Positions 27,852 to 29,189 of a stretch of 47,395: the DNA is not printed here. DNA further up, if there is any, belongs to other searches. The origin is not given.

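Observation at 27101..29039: PLDc_N/TPR membrane protein plus stand-alone SIR2-like (DUF4917-type) protein: candidate undescribed NAD-targeting conflict module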

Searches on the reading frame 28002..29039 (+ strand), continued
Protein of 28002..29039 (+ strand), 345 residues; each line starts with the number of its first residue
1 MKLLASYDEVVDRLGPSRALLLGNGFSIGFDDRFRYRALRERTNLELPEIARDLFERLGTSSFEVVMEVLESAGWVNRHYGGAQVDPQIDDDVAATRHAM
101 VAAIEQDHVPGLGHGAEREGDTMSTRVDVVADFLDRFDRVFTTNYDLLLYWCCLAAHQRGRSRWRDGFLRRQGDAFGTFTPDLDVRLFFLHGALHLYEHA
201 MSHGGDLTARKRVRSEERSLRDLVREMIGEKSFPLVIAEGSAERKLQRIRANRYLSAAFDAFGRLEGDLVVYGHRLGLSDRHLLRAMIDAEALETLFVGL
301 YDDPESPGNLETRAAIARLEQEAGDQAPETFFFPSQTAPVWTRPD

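Call 27: find_encoding_contigs(protein=P0009, flank=8000, max_places=3)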
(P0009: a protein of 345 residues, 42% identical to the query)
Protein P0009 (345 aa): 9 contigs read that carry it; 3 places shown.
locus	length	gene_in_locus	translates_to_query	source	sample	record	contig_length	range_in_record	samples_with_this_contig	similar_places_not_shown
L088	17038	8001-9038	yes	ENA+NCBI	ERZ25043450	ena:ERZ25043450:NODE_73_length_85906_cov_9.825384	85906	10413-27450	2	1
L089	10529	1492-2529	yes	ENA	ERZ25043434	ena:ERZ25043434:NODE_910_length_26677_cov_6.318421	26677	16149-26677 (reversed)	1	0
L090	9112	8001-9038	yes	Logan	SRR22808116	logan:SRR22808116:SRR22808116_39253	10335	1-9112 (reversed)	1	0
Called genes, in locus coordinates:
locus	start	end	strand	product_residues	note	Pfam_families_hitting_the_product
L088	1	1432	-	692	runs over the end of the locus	PF01938:TRAM, PF05958:tRNA_U5-meth_tr, PF02475:TRM5-TYW2_MTfase (faint), PF05175:MTS (weak)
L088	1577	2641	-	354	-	-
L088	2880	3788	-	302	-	PF00520:Ion_trans, PF08016:PKD_channel (weak), PF07885:Ion_trans_2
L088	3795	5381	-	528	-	PF00450:Peptidase_S10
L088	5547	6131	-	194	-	-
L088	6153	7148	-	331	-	-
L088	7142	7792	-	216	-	PF04542:Sigma70_r2, PF08281:Sigma70_r4_2, PF04545:Sigma70_r4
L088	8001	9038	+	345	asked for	PF16263:DUF4917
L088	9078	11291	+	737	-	-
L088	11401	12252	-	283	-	PF04542:Sigma70_r2, PF08281:Sigma70_r4_2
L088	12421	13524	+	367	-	PF01571:GCV_T, PF08669:GCV_T_C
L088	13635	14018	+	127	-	PF01597:GCV_H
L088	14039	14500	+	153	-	-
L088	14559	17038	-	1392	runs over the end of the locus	PF00069:Pkinase, PF07714:PK_Tyr_Ser-Thr, PF13191:AAA_16, PF13424:TPR_12 (faint), PF00496:SBP_bac_5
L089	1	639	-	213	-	?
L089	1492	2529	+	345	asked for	PF16263:DUF4917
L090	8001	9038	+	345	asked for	PF16263:DUF4917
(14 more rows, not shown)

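Call 28: find_encoding_contigs(protein=P0018, flank=8000, max_places=2)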
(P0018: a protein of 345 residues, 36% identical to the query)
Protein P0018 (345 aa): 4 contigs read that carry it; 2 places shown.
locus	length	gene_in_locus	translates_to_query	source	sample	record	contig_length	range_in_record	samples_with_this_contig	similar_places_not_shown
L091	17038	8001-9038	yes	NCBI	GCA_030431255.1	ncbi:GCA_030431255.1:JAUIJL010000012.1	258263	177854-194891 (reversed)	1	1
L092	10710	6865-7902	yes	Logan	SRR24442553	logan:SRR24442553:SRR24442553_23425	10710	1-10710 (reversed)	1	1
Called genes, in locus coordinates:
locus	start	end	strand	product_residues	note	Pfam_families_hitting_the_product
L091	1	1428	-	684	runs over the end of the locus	-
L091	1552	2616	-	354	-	-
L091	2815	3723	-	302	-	PF00520:Ion_trans, PF08016:PKD_channel (faint), PF07885:Ion_trans_2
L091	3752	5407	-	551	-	PF00450:Peptidase_S10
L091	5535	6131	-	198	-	-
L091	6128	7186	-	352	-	-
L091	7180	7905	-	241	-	PF04542:Sigma70_r2, PF08281:Sigma70_r4_2, PF04545:Sigma70_r4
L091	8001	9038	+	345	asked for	PF16263:DUF4917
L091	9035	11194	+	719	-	PF08450:SGL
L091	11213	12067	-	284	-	PF04542:Sigma70_r2, PF22029:PhyR_sigma2 (weak), PF08281:Sigma70_r4_2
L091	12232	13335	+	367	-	PF01571:GCV_T, PF08669:GCV_T_C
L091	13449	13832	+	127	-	PF01597:GCV_H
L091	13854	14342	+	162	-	-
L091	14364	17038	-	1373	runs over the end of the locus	PF00069:Pkinase, PF07714:PK_Tyr_Ser-Thr, PF13191:AAA_16, PF13424:TPR_12 (faint), PF00496:SBP_bac_5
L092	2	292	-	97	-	?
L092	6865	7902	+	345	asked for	PF16263:DUF4917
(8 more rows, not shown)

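Call 37: search_protein_families(library=pfam, alignment_id=A3, max_evalue=0.00001)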
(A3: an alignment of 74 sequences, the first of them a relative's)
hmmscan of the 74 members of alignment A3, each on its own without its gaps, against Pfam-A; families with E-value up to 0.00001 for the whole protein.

A. member 1, L001:9502-9828:+ (109 aa): 0 families

B. families by the number of members that match (of 74 scanned): 76 families (the first 25 are shown)
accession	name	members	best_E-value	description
PF01420.25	Methylase_S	13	1.3e-32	Type I restriction modification DNA specificity domain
PF02384.22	N6_Mtase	4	8.2e-52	N-6 DNA Methylase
PF04851.21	ResIII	2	1.5e-24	Type III restriction enzyme, res subunit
PF01381.28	HTH_3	2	1.9e-14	Helix-turn-helix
PF13304.12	AAA_21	2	9e-10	AAA domain, putative AbiEii toxin, Type IV TA system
PF01170.24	UPF0020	2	3.6e-08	RMKL-like, methyltransferase domain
PF21784.3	Bflower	2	1.7e-06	4-fold beta flower protein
PF01964.24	ThiC_Rad_SAM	1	7.4e-183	Radical SAM ThiC family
PF13310.11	Virulence_RhuM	1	3.9e-116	Virulence protein RhuM family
PF05681.19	Fumerase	1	2.7e-97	Fumarate hydratase (Fumerase)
PF07733.18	DNA_pol3_alpha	1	1.5e-94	Bacterial DNA polymerase III alpha NTPase domain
PF05683.17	Fumerase_C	1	3.3e-83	Fumarase C-terminus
PF06808.19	DctM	1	7.8e-67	Tripartite ATP-independent periplasmic transporter, DctM component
PF00158.32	Sigma54_activat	1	6.1e-65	Sigma-54 interaction domain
PF07726.17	AAA_3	1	4.5e-64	ATPase family associated with various cellular activities (AAA)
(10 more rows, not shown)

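Call 38: search_protein_families(library=pfam, alignment_id=A4, max_evalue=0.00001)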
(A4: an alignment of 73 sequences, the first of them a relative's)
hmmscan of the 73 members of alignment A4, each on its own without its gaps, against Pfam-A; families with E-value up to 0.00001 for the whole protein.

A. member 1, L001:11033-13273:+ (747 aa): 1 family
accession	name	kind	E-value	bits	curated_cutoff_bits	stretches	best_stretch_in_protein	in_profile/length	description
PF08450.18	SGL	-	2.9e-09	37.3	26.3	1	623-732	106-220/246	SMP-30/Gluconolactonase/LRE-like region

B. families by the number of members that match (of 73 scanned): 56 families (the first 25 are shown)
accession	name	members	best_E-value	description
PF18766.7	SWI2_SNF2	7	3.1e-83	SWI2/SNF2 ATPase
PF04313.20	HSDR_N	7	1.2e-54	Type I restriction enzyme R protein N terminus (HSDR_N)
PF22679.2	T1R_D3-like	7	1.2e-23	Type I restriction enzyme subunit R domain 3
PF04851.21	ResIII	7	4.7e-21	Type III restriction enzyme, res subunit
PF11867.13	T1RH-like_C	6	1.6e-126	Type I restriction enzyme HindI endonuclease subunit-like, C-terminal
PF02384.22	N6_Mtase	5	3.4e-107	N-6 DNA Methylase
PF12161.14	HsdM_N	4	8.1e-31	HsdM N-terminal domain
PF07669.17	Eco57I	3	5e-09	Eco57I restriction-modification methylase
PF00239.26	Resolvase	2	1.5e-20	Resolvase, N terminal domain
PF01909.29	NTP_transf_2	2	8.3e-18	Nucleotidyltransferase domain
PF07508.19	Recombinase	2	1.8e-14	Recombinase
PF18765.7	Polbeta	2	7.2e-11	Polymerase beta, Nucleotidyltransferase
PF04471.18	Mrr_cat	2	5.9e-07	Restriction endonuclease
PF13408.12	Zn_ribbon_recom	2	1.4e-06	Recombinase zinc beta ribbon domain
PF03331.19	LpxC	1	1.6e-100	UDP-3-O-acyl N-acetylglycosamine deacetylase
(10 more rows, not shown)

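Call 46: search_solved_structures(query=A1, max_evalue=1, show_alignments=3)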
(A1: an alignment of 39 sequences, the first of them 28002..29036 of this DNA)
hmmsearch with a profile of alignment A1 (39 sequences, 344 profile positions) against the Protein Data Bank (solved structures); distinct sequences matched with E-value up to 1: 0.

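Call 48: find_encoding_contigs(protein=window:28002-29039:+, flank=10000, max_places=3)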
Protein window:28002-29039:+ (345 aa): 1 contig read that carries it; 1 place shown.
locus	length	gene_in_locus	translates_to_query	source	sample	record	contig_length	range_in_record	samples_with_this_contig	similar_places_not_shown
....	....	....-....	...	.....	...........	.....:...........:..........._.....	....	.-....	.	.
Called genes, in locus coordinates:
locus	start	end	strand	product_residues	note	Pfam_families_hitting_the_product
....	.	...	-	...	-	?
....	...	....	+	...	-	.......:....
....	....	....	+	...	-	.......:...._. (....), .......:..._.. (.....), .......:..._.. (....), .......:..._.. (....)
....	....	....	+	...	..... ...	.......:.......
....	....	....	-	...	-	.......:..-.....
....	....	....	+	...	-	?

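Call 49: fold_search(model_id=the predicted structure, library=viral)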
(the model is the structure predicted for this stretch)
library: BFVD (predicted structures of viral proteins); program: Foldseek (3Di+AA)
matches with E <= 10: 409; with E <= 0.001: 0
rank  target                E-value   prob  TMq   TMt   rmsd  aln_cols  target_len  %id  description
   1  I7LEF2                4.5e-02  0.77  0.32  0.46   7.2       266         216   12  NAD-dependent protein deacetylase of SIR2 family [Yersinia phage phiR2-01]
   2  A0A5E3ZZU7            8.0e-02  0.96  0.19  0.36   3.2        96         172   11  (no name in the UniProt tables at hand)
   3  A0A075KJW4            2.0e-01  0.11  0.12  0.15  15.6       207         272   11  Putative DnaC [Lactobacillus phage Ld17]
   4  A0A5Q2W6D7            2.4e-01  0.21  0.13  0.08   9.7       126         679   13  (no name in the UniProt tables at hand)
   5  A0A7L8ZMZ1            3.2e-01  0.12  0.15  0.14  17.4       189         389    8  ATPase AAA-type core domain-containing protein [Erwinia phage pEa_SNUABM_47]
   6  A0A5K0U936            4.3e-01  0.15  0.29  0.29  13.5       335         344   11  SDR family NAD(P)-dependent oxidoreductase [Yasminevirus sp. GU-2018]
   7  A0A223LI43            4.9e-01  0.13  0.16  0.21  14.8       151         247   13  Uncharacterized protein [Erwinia phage vB_EamM_Joad]
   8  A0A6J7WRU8            4.9e-01  0.10  0.16  0.16  17.3       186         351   10  AAA domain containing protein [uncultured Caudovirales phage]
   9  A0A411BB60            5.8e-01  0.21  0.11  0.22   3.8        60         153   13  (no name in the UniProt tables at hand)
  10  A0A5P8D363            6.2e-01  0.23  0.14  0.15   4.7        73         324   19  (no name in the UniProt tables at hand)
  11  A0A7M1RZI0            6.5e-01  0.06  0.19  0.15  16.6       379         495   10  Putative DNA-directed RNA polymerase [uncultured phage cr127_1]
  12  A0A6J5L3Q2            7.3e-01  0.51  0.16  0.15   3.2        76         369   12  AAA domain containing protein [uncultured Caudovirales phage]
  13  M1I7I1                7.3e-01  0.07  0.18  0.09  22.8       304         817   12  (no name in the UniProt tables at hand)
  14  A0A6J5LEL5            7.8e-01  0.30  0.13  0.21   4.1        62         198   18  Uncharacterized protein [uncultured Caudovirales phage]
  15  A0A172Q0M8            7.8e-01  0.28  0.16  0.12   9.9        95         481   12  AAA+ ATPase domain-containing protein [Acinetobacter phage vB_AbaM_ME3]
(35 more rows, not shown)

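Call 58: search_dna_similar(query=window:28002-29036:+, collection=plasmids, mode=protein, max_rows=25)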
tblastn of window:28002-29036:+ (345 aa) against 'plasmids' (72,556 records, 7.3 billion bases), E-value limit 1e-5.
Records with a match: 36; places in all: 37; records where one place covers at least 80% of the query: 32.
Best place of each record, by identity: <60% 36.
By first word of the organism name: Leptospira 15; Rhizobium 2; Deinococcus 2; Moraxella 2; Pseudomonas 2; Escherichia 2; Roseomonas 1; Leisingera 1; Methylobacter 1; Bacillus 1; and 7 more.
By predicted mobility (MOB-suite, as given by PLSDB): non-mobilizable 26; conjugative 6; mobilizable 4.
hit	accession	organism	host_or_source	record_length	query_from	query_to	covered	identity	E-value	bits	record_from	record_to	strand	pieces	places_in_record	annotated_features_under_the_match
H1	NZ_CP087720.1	Roseomonas sp. OT10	single cell,human skin swab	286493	1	341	99%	35.1%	1e-42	164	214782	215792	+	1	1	DUF4917 family protein | recombinase family protein | hypothetical protein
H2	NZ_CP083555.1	Leisingera sp. S132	-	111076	1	344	100%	31.3%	8e-34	139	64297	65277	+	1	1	DUF4917 family protein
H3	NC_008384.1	Rhizobium johnstonii 3841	-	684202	4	344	99%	31.4%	1e-30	129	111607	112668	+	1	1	DUF4917 family protein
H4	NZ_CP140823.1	Rhizobium johnstonii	Trifolium pratense,whole organism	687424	4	344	99%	31.4%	1e-30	129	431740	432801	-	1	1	DUF4917 family protein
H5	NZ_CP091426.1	Methylobacter sp. YRD-M1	isolate,wetland soil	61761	18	321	88%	32.9%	3e-35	143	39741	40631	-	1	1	DUF4917 family protein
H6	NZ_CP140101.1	Deinococcus sp. AB2017081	pure culture,soil near an iron factory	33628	13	340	95%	29.1%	4e-31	131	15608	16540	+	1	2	DUF4917 family protein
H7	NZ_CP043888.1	Leptospira interrogans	Homo sapiens,cell culture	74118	1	341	99%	27.7%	8e-27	146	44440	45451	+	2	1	DUF4917 family protein (x2)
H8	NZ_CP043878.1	Leptospira interrogans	Homo sapiens,cell culture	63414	1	341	99%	27.7%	3e-34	140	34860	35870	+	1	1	DUF4917 family protein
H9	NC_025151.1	Leptospira interrogans serovar Lai str. 56601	-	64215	1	341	99%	27.7%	3e-34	140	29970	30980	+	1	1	DUF4917 family protein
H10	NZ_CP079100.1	Bacillus velezensis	cell culture,mangrove sediments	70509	3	319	92%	29.7%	1e-29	126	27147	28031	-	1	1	DUF4917 family protein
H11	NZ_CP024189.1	Moraxella osloensis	single cell,skin swab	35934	2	337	97%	28.0%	2e-23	108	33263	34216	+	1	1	DUF4917 family protein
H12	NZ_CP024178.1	Moraxella osloensis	Homo sapiens,single cell,skin swab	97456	2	337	97%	28.0%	2e-23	108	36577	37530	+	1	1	DUF4917 family protein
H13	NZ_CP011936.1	Leptospira interrogans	Mus musculus,kidney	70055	1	341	99%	27.4%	1e-33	138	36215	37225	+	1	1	DUF4917 family protein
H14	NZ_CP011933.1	Leptospira interrogans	Mus musculus,kidney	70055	1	341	99%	27.4%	1e-33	138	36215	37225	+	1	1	DUF4917 family protein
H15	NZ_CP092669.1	Leptospira interrogans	Homo sapiens,blood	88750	1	341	99%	27.4%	1e-26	146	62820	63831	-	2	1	DUF4917 family protein (x2)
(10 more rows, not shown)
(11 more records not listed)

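Call 59: search_dna_similar(query=window:28002-29036:+, collection=phages, mode=protein, max_rows=15)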
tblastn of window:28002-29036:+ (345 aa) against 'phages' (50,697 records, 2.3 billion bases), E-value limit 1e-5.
No match.

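Call 61: get_annotated_region(hit=H1, flank=7000)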
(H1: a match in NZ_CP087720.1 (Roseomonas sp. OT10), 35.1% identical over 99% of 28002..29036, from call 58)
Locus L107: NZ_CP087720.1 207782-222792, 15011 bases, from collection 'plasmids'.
description: Roseomonas sp. OT10 plasmid pOT10-1, complete sequence
organism: Roseomonas sp. OT10 (NCBI taxid 2897332)
taxonomy: Bacteria; Pseudomonadota; Alphaproteobacteria; Rhodospirillales; Acetobacteraceae; Roseomonas; Roseomonas sp. OT10
host: -; source: single cell,human skin swab; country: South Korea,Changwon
typing (MOB-suite, as given by PLSDB): non-mobilizable
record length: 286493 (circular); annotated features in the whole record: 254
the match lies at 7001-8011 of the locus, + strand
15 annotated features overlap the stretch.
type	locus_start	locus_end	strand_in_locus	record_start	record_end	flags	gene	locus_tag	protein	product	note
CDS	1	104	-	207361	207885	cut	-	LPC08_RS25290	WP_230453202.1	hypothetical protein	-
CDS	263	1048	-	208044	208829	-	-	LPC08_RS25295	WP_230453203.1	hypothetical protein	-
CDS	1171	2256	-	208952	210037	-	-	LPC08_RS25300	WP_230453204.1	hypothetical protein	-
CDS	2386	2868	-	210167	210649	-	-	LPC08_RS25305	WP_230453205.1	hypothetical protein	-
CDS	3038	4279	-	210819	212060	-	-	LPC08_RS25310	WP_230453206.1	hypothetical protein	-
CDS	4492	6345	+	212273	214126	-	-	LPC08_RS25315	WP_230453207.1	ATP-binding protein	-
CDS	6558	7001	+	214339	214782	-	-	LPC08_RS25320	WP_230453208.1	hypothetical protein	-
CDS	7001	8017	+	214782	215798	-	-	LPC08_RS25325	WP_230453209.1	DUF4917 family protein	-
CDS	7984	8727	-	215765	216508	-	-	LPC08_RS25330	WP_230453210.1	recombinase family protein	GO:0006310 - DNA recombination [Evidence IEA]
CDS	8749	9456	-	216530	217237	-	-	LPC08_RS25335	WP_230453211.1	IS5 family transposase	-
CDS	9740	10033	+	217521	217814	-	-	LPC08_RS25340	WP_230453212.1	hypothetical protein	-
CDS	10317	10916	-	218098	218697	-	-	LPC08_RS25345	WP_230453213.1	hypothetical protein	-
CDS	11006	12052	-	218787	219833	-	-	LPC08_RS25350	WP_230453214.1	DNA cytosine methyltransferase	GO:0006304 - DNA modification [Evidence IEA]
CDS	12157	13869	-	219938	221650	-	-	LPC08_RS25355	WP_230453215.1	hypothetical protein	-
CDS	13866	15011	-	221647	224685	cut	-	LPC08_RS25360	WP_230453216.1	helicase-related protein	-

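Call 62: get_annotated_region(hit=H5, flank=7000)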
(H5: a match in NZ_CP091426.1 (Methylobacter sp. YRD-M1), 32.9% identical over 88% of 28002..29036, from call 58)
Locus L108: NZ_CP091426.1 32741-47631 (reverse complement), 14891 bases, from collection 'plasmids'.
description: Methylobacter sp. YRD-M1 plasmid unnamed2, complete sequence
organism: Methylobacter sp. YRD-M1 (NCBI taxid 2911520)
taxonomy: Bacteria; Pseudomonadota; Gammaproteobacteria; Methylococcales; Methylococcaceae; Methylobacter; Methylobacter sp. YRD-M1
host: -; source: isolate,wetland soil; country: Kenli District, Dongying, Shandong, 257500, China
typing (MOB-suite, as given by PLSDB): non-mobilizable
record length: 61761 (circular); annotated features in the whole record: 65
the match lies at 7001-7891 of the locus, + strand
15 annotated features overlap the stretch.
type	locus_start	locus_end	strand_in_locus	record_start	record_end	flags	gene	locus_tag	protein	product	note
CDS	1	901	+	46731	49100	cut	-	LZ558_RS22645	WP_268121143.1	class I SAM-dependent DNA methyltransferase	-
CDS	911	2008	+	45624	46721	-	-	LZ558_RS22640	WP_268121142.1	PDDEXK nuclease domain-containing protein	-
CDS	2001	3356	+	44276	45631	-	-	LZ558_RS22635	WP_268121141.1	restriction endonuclease subunit S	-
CDS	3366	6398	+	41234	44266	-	-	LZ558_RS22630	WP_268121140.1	type I restriction endonuclease subunit R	-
CDS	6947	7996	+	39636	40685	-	-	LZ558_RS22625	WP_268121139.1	DUF4917 family protein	-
CDS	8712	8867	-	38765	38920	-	-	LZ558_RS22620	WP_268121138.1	hypothetical protein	-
CDS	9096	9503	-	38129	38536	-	merR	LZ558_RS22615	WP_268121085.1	Hg(II)-responsive transcriptional regulator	-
CDS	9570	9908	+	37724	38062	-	-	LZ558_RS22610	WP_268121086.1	mercuric transporter MerT family protein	-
CDS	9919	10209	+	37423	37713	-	merP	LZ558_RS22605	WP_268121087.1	mercury resistance system periplasmic binding protein MerP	-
CDS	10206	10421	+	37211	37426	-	-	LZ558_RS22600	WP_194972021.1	GDCCVxC domain-containing (seleno)protein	-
CDS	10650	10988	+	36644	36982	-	-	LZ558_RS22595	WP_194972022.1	hypothetical protein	-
CDS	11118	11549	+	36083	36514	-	-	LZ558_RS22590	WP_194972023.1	hypothetical protein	-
CDS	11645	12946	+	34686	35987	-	-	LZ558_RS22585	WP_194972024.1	TolC family protein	GO:0055085 - transmembrane transport [Evidence IEA]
CDS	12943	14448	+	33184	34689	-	-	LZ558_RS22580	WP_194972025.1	efflux RND transporter periplasmic adaptor subunit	GO:0006810 - transport [Evidence IEA]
CDS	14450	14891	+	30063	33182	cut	-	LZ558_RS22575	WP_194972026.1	CusA/CzcA family heavy metal efflux RND transporter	-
